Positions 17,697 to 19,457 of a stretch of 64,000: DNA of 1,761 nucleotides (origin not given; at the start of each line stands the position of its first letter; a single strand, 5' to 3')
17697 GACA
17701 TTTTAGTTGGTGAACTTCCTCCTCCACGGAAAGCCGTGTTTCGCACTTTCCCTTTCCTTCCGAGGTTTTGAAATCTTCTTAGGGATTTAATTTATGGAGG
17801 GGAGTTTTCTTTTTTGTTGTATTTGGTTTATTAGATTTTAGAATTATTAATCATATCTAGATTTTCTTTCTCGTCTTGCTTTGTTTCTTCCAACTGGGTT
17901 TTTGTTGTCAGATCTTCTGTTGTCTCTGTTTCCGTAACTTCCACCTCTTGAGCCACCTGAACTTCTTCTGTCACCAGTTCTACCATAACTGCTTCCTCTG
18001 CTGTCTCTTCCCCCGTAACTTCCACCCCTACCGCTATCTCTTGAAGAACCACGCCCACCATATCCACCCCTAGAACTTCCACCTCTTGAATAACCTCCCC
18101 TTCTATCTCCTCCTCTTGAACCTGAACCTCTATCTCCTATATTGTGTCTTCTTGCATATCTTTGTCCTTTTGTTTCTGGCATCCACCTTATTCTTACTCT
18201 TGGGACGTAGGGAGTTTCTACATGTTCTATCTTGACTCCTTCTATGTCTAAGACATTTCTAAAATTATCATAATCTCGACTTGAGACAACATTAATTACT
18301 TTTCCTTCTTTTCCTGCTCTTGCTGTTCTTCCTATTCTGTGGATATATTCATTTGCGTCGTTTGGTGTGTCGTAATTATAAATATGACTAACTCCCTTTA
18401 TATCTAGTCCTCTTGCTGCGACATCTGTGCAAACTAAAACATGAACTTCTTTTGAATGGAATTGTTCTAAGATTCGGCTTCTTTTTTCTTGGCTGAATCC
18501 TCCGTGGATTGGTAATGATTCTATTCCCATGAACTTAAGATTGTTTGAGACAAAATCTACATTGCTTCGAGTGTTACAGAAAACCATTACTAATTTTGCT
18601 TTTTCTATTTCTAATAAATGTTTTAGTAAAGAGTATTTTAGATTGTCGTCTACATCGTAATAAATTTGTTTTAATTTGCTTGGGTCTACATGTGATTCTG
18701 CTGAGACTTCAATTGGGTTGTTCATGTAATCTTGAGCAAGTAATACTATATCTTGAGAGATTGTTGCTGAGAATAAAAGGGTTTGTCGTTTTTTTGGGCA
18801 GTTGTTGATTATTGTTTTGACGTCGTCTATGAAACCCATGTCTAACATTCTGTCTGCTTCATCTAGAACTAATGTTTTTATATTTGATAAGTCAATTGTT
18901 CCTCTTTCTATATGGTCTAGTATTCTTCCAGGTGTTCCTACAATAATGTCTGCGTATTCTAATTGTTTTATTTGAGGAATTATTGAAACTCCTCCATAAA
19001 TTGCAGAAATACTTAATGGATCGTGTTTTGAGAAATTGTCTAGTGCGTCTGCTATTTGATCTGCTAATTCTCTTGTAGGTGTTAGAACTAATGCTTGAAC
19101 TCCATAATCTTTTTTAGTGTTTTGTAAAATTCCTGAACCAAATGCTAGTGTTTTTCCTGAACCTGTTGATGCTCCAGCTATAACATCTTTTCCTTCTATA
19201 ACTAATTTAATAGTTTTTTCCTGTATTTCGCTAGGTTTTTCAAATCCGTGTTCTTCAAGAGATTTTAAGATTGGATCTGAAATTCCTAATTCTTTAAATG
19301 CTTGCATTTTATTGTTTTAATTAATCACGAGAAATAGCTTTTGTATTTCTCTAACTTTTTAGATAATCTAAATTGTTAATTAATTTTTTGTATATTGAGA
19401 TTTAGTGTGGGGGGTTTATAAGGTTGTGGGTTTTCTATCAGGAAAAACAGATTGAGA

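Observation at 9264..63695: Dispersed mosaic intergenic repeat family: four 255-316 bp copies all on the + strand, plus fragments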

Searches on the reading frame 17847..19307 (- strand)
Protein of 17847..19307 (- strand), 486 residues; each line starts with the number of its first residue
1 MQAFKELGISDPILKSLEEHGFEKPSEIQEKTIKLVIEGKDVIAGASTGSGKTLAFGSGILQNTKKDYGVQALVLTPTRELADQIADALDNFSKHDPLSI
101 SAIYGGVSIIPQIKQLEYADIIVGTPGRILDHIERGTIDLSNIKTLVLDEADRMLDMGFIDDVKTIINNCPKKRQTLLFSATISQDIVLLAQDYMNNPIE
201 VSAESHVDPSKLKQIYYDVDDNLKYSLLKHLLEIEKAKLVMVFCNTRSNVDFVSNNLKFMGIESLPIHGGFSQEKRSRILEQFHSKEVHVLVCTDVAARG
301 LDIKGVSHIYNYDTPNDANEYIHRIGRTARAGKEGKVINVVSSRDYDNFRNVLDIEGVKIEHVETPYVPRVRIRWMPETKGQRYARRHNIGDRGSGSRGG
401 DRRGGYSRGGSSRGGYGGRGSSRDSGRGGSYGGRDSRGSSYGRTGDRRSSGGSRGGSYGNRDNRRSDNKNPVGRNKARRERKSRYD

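Call 90: find_homologous_proteins(query=window:17847-19307:-, max_evalue=1e-150)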
Query window:17847-19307:- (486 aa): 1173 proteins with E <= 1e-150 among 8000 candidates; the best 120 are listed.
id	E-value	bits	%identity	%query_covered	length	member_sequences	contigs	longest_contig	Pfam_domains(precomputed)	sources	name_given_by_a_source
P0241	3.2e-265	898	80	100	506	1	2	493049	PF00270.36,PF00271.38,PF04851.22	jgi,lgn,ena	jgi:superfamily II DNA/RNA helicase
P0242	4.1e-253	858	89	81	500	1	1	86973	PF00270.36,PF00271.38,PF04851.22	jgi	jgi:superfamily II DNA/RNA helicase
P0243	1.5e-241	820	77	100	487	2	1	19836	PF00270.36,PF00271.38,PF04851.22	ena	-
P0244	1.2e-233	794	85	79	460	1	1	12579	PF00270.36,PF00271.38,PF04851.22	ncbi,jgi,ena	-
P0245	6.3e-233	792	85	81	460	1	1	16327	PF00270.36,PF00271.38,PF04851.22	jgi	-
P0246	5.1e-230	782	75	100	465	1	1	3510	PF00270.36,PF00271.38,PF04851.22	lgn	-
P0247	7.4e-229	778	85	79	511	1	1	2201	PF00270.36,PF00271.38,PF04851.22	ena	-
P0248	5.6e-193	660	63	93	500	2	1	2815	PF00270.36,PF00271.38,PF04851.22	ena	-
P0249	1.0e-190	653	60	99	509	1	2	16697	PF00270.36,PF00271.38,PF04851.22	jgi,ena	-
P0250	1.4e-190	652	63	98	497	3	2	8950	PF00270.36,PF00271.38,PF04851.22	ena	-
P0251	2.3e-189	648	66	93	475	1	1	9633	PF00270.36,PF00271.38,PF04851.22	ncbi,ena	-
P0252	6.2e-189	647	64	96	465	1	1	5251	PF00270.36,PF00271.38,PF04851.22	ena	-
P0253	3.2e-188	644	67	91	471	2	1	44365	PF00270.36,PF00271.38,PF04851.22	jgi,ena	-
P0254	4.2e-188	644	64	95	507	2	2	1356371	PF00270.36,PF00271.38,PF04851.22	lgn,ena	-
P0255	5.6e-188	644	65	96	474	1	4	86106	PF00270.36,PF00271.38,PF04851.22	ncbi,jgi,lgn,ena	ncbi:MAG: DEAD/DEAH box helicase [Candidatus Pacearchaeota archaeon]|jgi:ATP-dependent RNA helicase 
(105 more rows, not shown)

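Call 91: find_encoding_contigs(protein=P0242, flank=10000, max_places=4)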
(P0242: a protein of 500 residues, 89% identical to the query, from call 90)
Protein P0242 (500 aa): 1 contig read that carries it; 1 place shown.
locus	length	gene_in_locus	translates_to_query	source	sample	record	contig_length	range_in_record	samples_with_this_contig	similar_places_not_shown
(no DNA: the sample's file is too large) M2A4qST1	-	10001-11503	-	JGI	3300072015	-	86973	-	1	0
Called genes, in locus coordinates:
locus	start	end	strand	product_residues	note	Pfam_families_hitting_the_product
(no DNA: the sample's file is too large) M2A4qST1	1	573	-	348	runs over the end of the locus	PF00413:Peptidase_M10, PF07705:CARDB (weak)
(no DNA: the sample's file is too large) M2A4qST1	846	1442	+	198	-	PF28474:DUF8412, PF13376:OmdA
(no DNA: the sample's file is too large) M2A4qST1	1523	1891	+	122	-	-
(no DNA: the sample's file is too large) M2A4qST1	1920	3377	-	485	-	PF04851:ResIII, PF00270:DEAD, PF00271:Helicase_C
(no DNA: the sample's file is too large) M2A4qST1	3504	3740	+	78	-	-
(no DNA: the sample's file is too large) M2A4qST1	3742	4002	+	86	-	-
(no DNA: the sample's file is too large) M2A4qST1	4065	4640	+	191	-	PF06130:PTAC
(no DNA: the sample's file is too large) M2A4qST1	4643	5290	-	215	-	PF00254:FKBP_C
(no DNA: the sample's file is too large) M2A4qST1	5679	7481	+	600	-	PF00176:SNF2-rel_dom, PF00270:DEAD, PF04851:ResIII, PF00271:Helicase_C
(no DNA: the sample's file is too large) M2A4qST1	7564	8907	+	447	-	-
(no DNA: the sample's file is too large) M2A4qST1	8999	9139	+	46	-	-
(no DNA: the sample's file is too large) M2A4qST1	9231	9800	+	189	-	PF00160:Pro_isomerase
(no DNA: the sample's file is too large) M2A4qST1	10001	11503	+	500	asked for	PF00270:DEAD, PF04851:ResIII (weak), PF00271:Helicase_C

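Call 92: find_encoding_contigs(protein=P0245, flank=10000, max_places=4)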
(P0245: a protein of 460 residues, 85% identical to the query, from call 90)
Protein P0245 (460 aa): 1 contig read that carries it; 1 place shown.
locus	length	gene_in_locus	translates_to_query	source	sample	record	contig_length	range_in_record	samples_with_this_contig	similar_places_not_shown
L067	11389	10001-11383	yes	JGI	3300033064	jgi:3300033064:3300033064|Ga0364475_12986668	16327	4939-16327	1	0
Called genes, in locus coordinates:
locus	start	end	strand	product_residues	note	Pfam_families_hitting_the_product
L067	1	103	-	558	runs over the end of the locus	PF01368:DHH (weak)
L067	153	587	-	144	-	-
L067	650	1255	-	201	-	PF00254:FKBP_C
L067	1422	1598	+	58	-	-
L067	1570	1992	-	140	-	-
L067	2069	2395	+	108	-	PF04286:DUF445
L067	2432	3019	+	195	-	PF00160:Pro_isomerase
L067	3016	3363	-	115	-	-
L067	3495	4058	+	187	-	PF13482:RNase_H_2 (weak)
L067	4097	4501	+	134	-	PF04286:DUF445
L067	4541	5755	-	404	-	PF04545:Sigma70_r4 (weak)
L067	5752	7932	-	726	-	PF13589:HATPase_c_3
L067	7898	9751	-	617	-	PF13589:HATPase_c_3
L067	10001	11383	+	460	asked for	PF00270:DEAD, PF04851:ResIII, PF00271:Helicase_C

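Call 93: find_encoding_contigs(protein=P0241, flank=10000, max_places=6)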
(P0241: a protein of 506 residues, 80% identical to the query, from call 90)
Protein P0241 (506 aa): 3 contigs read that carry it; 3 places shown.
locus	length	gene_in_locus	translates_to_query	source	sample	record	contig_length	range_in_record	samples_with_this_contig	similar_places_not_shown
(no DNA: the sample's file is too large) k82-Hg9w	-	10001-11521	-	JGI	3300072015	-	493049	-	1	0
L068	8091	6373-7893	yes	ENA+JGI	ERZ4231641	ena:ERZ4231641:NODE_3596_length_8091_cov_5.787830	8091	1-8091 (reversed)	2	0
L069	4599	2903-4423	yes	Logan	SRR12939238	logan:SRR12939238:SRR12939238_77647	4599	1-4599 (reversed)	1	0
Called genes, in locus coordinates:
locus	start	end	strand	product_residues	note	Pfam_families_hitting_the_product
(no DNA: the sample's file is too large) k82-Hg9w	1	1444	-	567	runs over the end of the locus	PF01336:tRNA_anti-codon (weak), PF01368:DHH (weak)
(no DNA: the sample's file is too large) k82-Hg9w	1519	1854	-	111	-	-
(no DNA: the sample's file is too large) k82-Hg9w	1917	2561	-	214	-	PF00254:FKBP_C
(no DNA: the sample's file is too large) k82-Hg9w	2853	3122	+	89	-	-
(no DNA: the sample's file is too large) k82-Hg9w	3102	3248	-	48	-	-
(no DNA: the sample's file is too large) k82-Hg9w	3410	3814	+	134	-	PF04286:DUF445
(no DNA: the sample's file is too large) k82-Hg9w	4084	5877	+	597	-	PF00176:SNF2-rel_dom, PF00270:DEAD (weak), PF04851:ResIII, PF00271:Helicase_C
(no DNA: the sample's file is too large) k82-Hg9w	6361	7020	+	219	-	PF00515:TPR_1 (faint), PF07719:TPR_2 (faint), PF13181:TPR_8 (faint), PF13428:TPR_14 (faint), PF13432:TPR_16 (weak), PF14559:TPR_19 (weak)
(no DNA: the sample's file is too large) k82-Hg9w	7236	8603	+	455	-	-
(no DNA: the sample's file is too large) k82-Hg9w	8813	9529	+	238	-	PF00160:Pro_isomerase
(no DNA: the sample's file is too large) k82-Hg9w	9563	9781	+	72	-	-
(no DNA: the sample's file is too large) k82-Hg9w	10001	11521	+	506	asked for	PF00270:DEAD, PF04851:ResIII, PF00271:Helicase_C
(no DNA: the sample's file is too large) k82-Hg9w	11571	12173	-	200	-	-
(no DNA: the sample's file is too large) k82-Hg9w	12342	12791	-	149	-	-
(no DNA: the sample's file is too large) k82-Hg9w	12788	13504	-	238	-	PF00702:Hydrolase, PF13419:HAD_2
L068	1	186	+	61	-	?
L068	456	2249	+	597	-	PF00176:SNF2-rel_dom, PF00270:DEAD (weak), PF04851:ResIII, PF00271:Helicase_C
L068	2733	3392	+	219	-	PF00515:TPR_1 (faint), PF07719:TPR_2 (faint), PF13181:TPR_8 (faint), PF13428:TPR_14 (faint), PF13432:TPR_16 (weak), PF14559:TPR_19 (weak)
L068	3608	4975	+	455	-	-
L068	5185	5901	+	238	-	PF00160:Pro_isomerase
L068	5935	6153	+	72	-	-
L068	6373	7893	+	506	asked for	PF00270:DEAD, PF04851:ResIII, PF00271:Helicase_C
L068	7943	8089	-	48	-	?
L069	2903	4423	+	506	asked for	PF00270:DEAD, PF04851:ResIII, PF00271:Helicase_C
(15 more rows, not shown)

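Call 109: search_protein_families(library=pfam, proteins=[L068:2871-3389:+, L068:3608-4972:+], max_evalue=0.001)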
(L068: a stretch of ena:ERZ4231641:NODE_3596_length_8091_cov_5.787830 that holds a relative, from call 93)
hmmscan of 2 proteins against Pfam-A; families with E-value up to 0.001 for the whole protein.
L068:2871-3389:+ (173 aa): 10 families
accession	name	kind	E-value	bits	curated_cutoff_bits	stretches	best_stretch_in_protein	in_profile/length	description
PF13181.12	TPR_8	-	4e-10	39.5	25.7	1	2-31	5-34/34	Tetratricopeptide repeat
PF07719.23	TPR_2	-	5.4e-10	39.1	27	0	3-31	6-34/34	Tetratricopeptide repeat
PF00515.34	TPR_1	-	1e-08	35.1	27.8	0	4-31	7-34/34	Tetratricopeptide repeat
PF14559.12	TPR_19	-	1e-06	29.4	25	1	13-64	6-57/68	Tetratricopeptide repeat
PF13432.12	TPR_16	-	1.2e-06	29.3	32.7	1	5-58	4-57/65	Tetratricopeptide repeat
PF13428.12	TPR_14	-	7.5e-06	26.6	23.5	0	6-39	9-42/44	Tetratricopeptide repeat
PF13176.12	TPR_7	-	2.7e-05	24.4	27.9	0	2-30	3-31/36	Tetratricopeptide repeat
PF13371.12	TPR_9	-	6.8e-05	23.2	35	1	7-63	4-60/73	Tetratricopeptide repeat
PF12569.14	NatA_aux_su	-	0.0003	20.3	33.3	1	12-60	206-254/515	N-terminal acetyltransferase A, auxiliary subunit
PF13431.12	TPR_17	-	0.00043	20.8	24.4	0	21-52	2-33/34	Tetratricopeptide repeat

L068:3608-4972:+ (455 aa): 1 family
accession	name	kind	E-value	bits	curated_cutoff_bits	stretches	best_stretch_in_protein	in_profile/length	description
PF03961.19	FapA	-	0.00051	20.2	31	0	160-297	106-249/272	Flagellar Assembly Protein A beta solenoid domain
